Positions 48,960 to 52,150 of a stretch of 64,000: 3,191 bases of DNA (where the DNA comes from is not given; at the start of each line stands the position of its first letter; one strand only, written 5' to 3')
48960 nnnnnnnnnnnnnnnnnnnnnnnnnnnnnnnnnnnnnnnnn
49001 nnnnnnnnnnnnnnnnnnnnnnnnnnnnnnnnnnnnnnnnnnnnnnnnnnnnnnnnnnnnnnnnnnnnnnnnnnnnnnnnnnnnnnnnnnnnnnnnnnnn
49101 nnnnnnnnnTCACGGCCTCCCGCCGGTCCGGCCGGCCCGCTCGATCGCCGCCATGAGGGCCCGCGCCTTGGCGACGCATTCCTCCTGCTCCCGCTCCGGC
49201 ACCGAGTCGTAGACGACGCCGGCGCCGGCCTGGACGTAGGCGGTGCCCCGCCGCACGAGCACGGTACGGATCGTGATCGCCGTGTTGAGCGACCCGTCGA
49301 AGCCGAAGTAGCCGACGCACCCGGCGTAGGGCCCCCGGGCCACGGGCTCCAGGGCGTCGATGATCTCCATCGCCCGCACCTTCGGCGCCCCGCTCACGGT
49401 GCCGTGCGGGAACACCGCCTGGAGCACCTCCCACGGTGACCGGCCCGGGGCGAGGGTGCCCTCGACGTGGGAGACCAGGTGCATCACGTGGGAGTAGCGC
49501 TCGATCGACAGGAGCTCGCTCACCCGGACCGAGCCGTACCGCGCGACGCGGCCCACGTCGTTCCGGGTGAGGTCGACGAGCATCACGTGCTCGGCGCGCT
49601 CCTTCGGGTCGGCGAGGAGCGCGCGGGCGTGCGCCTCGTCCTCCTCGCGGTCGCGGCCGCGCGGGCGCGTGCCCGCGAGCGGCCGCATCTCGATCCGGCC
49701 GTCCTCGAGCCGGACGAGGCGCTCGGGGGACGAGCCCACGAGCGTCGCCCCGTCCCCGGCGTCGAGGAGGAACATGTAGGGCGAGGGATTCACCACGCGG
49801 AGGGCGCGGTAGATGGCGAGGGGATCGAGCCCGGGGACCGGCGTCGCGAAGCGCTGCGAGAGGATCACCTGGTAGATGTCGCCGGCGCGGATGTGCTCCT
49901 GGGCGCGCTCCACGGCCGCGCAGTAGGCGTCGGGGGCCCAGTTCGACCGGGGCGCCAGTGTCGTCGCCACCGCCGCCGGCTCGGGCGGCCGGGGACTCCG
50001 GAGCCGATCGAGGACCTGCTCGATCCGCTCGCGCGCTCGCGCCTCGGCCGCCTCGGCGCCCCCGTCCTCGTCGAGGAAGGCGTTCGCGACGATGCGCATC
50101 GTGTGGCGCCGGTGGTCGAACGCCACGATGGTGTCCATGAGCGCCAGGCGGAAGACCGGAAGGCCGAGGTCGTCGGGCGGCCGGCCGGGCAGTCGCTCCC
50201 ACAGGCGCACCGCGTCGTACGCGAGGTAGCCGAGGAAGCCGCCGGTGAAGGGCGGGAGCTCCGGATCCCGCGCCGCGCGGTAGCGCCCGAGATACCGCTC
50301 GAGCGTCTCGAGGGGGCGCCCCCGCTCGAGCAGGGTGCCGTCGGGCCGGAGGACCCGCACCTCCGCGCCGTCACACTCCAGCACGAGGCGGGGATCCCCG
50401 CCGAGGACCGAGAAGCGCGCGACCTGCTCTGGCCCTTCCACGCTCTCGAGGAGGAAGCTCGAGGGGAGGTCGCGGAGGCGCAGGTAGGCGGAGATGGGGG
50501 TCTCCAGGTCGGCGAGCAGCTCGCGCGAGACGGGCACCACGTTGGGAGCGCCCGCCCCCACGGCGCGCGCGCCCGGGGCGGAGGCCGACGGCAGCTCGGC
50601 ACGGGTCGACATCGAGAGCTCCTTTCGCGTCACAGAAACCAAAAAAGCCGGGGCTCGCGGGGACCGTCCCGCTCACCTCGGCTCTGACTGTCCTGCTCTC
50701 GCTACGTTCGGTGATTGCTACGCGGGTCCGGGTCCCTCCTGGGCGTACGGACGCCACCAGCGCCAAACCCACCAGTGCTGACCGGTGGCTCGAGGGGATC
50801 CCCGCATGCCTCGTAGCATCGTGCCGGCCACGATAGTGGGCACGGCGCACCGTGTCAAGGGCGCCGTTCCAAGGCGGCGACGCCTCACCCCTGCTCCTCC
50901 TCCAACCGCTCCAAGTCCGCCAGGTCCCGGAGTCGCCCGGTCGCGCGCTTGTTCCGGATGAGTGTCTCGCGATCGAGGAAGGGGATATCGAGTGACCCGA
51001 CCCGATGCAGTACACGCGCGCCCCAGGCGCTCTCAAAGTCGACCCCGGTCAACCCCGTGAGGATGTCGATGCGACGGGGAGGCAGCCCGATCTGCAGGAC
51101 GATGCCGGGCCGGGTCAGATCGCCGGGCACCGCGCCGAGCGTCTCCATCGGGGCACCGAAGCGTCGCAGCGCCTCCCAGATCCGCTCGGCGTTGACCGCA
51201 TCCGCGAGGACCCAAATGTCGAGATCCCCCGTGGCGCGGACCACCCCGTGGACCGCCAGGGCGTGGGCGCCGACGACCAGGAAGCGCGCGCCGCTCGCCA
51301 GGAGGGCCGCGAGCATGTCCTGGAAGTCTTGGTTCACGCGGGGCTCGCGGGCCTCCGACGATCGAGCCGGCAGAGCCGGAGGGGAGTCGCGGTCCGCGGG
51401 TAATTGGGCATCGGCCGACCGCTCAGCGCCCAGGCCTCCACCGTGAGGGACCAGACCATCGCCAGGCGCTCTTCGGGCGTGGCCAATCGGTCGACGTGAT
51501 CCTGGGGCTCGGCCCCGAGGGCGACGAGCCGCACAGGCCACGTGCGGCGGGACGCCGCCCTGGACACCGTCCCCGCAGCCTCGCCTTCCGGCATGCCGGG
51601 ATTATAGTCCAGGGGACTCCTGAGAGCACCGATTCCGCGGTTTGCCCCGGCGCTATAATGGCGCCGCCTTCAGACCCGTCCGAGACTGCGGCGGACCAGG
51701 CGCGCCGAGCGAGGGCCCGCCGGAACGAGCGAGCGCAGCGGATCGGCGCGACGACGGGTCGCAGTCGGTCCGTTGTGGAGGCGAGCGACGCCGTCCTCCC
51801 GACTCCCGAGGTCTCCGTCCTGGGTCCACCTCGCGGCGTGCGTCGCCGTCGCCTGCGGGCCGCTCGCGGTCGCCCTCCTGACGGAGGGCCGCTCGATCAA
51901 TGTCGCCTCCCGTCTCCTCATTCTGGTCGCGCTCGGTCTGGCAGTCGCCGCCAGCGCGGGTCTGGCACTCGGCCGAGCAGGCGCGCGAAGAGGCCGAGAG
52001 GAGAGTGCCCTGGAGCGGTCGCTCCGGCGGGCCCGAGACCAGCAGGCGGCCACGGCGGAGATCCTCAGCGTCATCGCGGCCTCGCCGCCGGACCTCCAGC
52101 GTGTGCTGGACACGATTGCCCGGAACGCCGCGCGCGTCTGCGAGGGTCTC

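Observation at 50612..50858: Classical Trp-codon leader-peptide attenuator upstream of trpE-trpG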

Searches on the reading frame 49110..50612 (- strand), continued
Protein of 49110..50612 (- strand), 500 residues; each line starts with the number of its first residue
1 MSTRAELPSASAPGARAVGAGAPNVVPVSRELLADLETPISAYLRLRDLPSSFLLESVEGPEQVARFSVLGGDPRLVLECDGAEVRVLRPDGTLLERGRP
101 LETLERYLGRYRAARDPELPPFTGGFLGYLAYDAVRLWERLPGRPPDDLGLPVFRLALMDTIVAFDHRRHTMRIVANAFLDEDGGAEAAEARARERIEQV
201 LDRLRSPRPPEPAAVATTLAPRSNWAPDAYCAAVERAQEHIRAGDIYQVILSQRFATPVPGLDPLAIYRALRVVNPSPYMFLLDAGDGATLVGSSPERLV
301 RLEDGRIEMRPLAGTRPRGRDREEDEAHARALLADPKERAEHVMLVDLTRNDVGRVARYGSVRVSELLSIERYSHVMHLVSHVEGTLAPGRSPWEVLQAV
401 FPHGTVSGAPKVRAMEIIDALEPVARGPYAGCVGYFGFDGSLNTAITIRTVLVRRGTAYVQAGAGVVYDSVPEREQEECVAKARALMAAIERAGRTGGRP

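Call 16: find_encoding_contigs(protein=P0032, flank=3000, max_places=3)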
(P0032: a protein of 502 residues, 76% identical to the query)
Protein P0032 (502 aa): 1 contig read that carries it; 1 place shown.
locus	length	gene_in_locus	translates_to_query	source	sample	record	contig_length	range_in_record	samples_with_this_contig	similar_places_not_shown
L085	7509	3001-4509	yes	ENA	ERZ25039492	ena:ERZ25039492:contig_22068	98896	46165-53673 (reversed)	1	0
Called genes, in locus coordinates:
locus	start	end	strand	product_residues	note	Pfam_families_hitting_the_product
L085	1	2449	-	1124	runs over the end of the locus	PF01590:GAF, PF13185:GAF_2, PF01590:GAF, PF13185:GAF_2, PF01590:GAF, PF13185:GAF_2, PF01590:GAF, PF13185:GAF_2, +4 more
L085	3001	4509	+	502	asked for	PF04715:, PF00425:Chorismate_bind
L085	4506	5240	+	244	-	PF00117:GATase, PF07722:Peptidase_C26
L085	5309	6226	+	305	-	PF19300:BPD_transp_1_N, PF00528:BPD_transp_1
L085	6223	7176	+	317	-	PF12911:OppC_N, PF00528:BPD_transp_1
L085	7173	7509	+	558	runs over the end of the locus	PF07969:Amidohydro_3, PF01979:Amidohydro_1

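Call 17: find_encoding_contigs(protein=P0055, flank=3000, max_places=3)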
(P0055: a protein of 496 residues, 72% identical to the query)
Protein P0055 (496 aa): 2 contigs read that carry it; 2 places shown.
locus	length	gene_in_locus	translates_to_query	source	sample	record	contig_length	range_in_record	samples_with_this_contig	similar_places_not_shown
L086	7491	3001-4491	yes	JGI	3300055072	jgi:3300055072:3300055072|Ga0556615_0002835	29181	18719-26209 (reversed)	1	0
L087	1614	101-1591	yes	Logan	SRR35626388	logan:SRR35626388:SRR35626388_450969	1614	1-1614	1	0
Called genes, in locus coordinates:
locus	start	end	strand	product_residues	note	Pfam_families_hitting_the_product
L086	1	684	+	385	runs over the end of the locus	PF02746:MR_MLE_N, PF13378:MR_MLE_C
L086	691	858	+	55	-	-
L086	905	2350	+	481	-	PF00171:Aldedh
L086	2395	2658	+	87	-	-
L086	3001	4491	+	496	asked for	PF04715:, PF00425:Chorismate_bind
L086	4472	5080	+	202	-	PF00117:GATase, PF07722:Peptidase_C26 (weak)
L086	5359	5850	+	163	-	PF00484:Pro_CA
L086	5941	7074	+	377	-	PF07969:Amidohydro_3 (weak), PF01979:Amidohydro_1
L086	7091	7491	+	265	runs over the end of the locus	PF00497:SBP_bac_3, PF10613:Lig_chan-Glu_bd (weak)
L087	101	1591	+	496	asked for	PF04715:, PF00425:Chorismate_bind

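Call 33: find_encoding_contigs(protein=P0022, flank=3000, max_places=2)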
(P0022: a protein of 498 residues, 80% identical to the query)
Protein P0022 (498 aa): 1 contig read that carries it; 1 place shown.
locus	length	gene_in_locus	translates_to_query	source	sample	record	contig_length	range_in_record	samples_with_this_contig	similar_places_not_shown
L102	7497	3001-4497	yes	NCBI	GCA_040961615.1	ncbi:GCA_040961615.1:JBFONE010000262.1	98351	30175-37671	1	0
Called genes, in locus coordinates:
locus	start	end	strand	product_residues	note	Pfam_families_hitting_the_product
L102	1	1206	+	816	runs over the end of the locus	PF01266:DAO, PF16350:FAO_M, PF01571:GCV_T, PF08669:GCV_T_C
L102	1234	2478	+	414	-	PF00070:Pyr_redox (faint), PF00890:FAD_binding_2 (faint), PF01266:DAO, PF07992:Pyr_redox_2 (faint), PF12831:FAD_oxidored (faint)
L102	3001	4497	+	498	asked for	PF04715:, PF00425:Chorismate_bind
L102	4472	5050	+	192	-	PF00117:GATase, PF07722:Peptidase_C26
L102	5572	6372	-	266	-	PF03437:BtpA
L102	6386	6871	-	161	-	PF13302:Acetyltransf_3, PF13527:Acetyltransf_9 (weak), PF00583:Acetyltransf_1, PF13673:Acetyltransf_10, PF13508:Acetyltransf_7, PF08445:FR47 (weak)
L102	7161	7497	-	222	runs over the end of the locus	PF03070:TENA_THI-4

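Call 34: find_encoding_contigs(protein=P0027, flank=3000, max_places=2)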
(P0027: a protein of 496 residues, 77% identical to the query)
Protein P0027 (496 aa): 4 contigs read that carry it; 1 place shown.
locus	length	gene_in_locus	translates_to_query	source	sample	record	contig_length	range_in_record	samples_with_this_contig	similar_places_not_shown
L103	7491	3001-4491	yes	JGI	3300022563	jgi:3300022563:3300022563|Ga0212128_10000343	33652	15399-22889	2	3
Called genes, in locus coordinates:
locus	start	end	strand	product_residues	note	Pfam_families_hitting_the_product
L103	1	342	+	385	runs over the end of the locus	PF02746:MR_MLE_N, PF13378:MR_MLE_C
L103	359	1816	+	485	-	PF00171:Aldedh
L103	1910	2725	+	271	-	PF00106:adh_short, PF08659:KR, PF13561:adh_short_C2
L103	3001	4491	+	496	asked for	PF04715:, PF00425:Chorismate_bind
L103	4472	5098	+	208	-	PF00117:GATase, PF07722:Peptidase_C26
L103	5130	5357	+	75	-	-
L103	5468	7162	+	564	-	PF03460:NIR_SIR_ferr, PF01077:NIR_SIR, PF03460:NIR_SIR_ferr, PF01077:NIR_SIR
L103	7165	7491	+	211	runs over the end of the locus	PF13241:NAD_binding_7, PF14824:Sirohm_synth_M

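Call 35: find_encoding_contigs(protein=P0066, flank=3000, max_places=2)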
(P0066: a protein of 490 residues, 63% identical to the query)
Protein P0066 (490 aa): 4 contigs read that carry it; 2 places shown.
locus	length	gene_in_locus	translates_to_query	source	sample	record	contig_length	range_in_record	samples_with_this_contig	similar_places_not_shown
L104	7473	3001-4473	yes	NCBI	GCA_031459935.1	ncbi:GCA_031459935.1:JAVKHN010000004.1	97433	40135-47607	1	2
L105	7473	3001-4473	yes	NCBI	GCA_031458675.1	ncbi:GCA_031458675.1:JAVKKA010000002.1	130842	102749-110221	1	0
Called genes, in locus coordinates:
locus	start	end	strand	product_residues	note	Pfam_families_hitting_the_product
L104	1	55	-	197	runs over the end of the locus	PF22790:YkoP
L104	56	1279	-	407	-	PF02515:CoA_transf_3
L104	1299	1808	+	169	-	PF02481:DNA_processg_A (weak), PF18306:LDcluster4, PF03641:Lysine_decarbox (weak)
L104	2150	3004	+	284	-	PF03807:F420_oxidored, PF02153:PDH_N, PF20463:PDH_C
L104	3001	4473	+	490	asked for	PF04715:, PF00425:Chorismate_bind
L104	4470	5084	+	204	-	PF00117:GATase, PF07722:Peptidase_C26 (weak)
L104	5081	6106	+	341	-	PF02885:Glycos_trans_3N, PF00591:Glycos_transf_3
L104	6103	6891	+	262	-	PF00218:IGPS, PF01729:QRPTase_C (faint)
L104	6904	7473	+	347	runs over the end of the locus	PF00579:tRNA-synt_1b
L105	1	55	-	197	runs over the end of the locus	PF22790:YkoP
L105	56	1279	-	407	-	PF02515:CoA_transf_3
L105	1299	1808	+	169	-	PF02481:DNA_processg_A (weak), PF18306:LDcluster4, PF03641:Lysine_decarbox (weak)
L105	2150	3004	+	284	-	PF03807:F420_oxidored, PF02153:PDH_N, PF20463:PDH_C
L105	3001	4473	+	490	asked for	PF04715:, PF00425:Chorismate_bind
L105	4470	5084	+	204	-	PF00117:GATase, PF07722:Peptidase_C26 (weak)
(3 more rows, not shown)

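Call 36: find_encoding_contigs(protein=P0078, flank=3000, max_places=2)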
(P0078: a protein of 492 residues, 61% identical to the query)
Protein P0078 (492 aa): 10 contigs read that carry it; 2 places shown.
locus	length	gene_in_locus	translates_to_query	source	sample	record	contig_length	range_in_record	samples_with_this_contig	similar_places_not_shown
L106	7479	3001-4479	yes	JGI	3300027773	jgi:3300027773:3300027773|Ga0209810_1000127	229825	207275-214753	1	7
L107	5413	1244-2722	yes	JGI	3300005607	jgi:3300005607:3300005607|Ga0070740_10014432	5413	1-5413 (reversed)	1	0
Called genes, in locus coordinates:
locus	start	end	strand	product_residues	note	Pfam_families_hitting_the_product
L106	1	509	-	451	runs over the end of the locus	PF01547:SBP_bac_1, PF13416:SBP_bac_8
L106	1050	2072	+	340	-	PF18152:DAHP_snth_FXD, PF00793:DAHP_synth_1, PF03102:NeuB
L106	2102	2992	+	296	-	PF03807:F420_oxidored (weak), PF02153:PDH_N, PF20463:PDH_C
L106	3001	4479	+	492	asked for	PF04715:, PF00425:Chorismate_bind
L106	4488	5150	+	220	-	PF00117:GATase, PF07722:Peptidase_C26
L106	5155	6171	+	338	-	PF02885:Glycos_trans_3N, PF00591:Glycos_transf_3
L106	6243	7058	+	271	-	PF00218:IGPS, PF05690:ThiG (faint)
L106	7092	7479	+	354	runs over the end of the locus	PF00579:tRNA-synt_1b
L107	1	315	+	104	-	?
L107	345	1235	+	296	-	PF03807:F420_oxidored (weak), PF02153:PDH_N, PF20463:PDH_C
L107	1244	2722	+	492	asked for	PF04715:, PF00425:Chorismate_bind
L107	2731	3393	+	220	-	PF00117:GATase, PF07722:Peptidase_C26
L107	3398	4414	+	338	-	PF02885:Glycos_trans_3N, PF00591:Glycos_transf_3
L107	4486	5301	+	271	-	PF00218:IGPS, PF05690:ThiG (faint)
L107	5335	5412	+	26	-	?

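Call 47: search_protein_families(library=pfam, proteins=[window:49110-50612:-], max_evalue=0.01)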
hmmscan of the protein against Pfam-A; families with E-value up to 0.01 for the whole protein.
window:49110-50612:- (500 aa): 2 families
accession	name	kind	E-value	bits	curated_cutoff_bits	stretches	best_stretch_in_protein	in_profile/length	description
PF00425.24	Chorismate_bind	-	3.6e-95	318.8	27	1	228-482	3-257/257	chorismate binding enzyme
PF04715.19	Anth_synt_I_N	-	1.9e-38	132.3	23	1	35-172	1-138/140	Anthranilate synthase component I, N terminal region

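Call 57: list_cluster_members(proteins=[P0058, P0018, P0022, P0024])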
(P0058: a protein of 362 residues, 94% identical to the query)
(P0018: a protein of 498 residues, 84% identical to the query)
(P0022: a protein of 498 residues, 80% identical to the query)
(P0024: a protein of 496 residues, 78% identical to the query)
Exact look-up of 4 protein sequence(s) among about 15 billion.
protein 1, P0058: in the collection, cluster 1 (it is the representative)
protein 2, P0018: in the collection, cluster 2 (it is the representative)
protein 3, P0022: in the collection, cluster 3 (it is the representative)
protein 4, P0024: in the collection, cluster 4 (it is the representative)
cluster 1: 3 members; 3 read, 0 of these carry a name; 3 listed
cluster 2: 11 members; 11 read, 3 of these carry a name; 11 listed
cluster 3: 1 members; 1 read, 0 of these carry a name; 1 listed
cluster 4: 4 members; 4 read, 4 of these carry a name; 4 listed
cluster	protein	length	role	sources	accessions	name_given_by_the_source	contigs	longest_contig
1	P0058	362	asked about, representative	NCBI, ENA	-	-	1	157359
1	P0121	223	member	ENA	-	-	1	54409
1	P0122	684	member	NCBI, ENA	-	-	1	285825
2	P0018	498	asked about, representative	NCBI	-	-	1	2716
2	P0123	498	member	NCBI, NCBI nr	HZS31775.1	MAG TPA: anthranilate synthase component I [Methylomirabilota bacterium] | anthranilate synthase component I [Methylomirabilota bacterium]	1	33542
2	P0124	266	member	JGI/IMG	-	anthranilate synthase component 1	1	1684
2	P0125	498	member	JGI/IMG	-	anthranilate synthase component 1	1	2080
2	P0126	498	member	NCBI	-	-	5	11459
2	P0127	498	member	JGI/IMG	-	-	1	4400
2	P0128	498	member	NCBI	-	-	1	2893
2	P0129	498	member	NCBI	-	-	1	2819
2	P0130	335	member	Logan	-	-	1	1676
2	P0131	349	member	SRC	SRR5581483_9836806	-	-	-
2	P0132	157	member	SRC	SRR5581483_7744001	-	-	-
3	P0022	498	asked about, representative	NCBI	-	-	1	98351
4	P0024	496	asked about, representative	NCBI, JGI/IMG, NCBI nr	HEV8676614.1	MAG TPA: anthranilate synthase component I [Methylomirabilota bacterium] | anthranilate synthase component 1 | anthranilate synthase component I [Methylomirabilota bacterium]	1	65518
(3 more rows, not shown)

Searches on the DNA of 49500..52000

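Call 3: search_rna_families(source=window, start=49500, end=52000, threshold=evalue, max_evalue=10, show_alignments=3)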
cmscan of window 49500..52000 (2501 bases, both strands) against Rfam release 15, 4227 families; matches with E-value up to 10: 3.
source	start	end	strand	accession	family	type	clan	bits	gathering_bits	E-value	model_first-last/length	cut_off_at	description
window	49984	50053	-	RF01008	mir-636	Gene; miRNA;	-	23.3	99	2.7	1-96/96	no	mir-636 microRNA precursor family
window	51768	51807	-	RF01074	RF_site1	Cis-reg; frameshift_element;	-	17.6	40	6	1-40/40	no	Putative RNA-dependent RNA polymerase ribosomal frameshift site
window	49554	49631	+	RF02521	Virus-PTE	Cis-reg;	-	16.2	80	8.1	1-85/85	no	Panicum mosaic virus cap-independent translation enhancer RNA (PTE)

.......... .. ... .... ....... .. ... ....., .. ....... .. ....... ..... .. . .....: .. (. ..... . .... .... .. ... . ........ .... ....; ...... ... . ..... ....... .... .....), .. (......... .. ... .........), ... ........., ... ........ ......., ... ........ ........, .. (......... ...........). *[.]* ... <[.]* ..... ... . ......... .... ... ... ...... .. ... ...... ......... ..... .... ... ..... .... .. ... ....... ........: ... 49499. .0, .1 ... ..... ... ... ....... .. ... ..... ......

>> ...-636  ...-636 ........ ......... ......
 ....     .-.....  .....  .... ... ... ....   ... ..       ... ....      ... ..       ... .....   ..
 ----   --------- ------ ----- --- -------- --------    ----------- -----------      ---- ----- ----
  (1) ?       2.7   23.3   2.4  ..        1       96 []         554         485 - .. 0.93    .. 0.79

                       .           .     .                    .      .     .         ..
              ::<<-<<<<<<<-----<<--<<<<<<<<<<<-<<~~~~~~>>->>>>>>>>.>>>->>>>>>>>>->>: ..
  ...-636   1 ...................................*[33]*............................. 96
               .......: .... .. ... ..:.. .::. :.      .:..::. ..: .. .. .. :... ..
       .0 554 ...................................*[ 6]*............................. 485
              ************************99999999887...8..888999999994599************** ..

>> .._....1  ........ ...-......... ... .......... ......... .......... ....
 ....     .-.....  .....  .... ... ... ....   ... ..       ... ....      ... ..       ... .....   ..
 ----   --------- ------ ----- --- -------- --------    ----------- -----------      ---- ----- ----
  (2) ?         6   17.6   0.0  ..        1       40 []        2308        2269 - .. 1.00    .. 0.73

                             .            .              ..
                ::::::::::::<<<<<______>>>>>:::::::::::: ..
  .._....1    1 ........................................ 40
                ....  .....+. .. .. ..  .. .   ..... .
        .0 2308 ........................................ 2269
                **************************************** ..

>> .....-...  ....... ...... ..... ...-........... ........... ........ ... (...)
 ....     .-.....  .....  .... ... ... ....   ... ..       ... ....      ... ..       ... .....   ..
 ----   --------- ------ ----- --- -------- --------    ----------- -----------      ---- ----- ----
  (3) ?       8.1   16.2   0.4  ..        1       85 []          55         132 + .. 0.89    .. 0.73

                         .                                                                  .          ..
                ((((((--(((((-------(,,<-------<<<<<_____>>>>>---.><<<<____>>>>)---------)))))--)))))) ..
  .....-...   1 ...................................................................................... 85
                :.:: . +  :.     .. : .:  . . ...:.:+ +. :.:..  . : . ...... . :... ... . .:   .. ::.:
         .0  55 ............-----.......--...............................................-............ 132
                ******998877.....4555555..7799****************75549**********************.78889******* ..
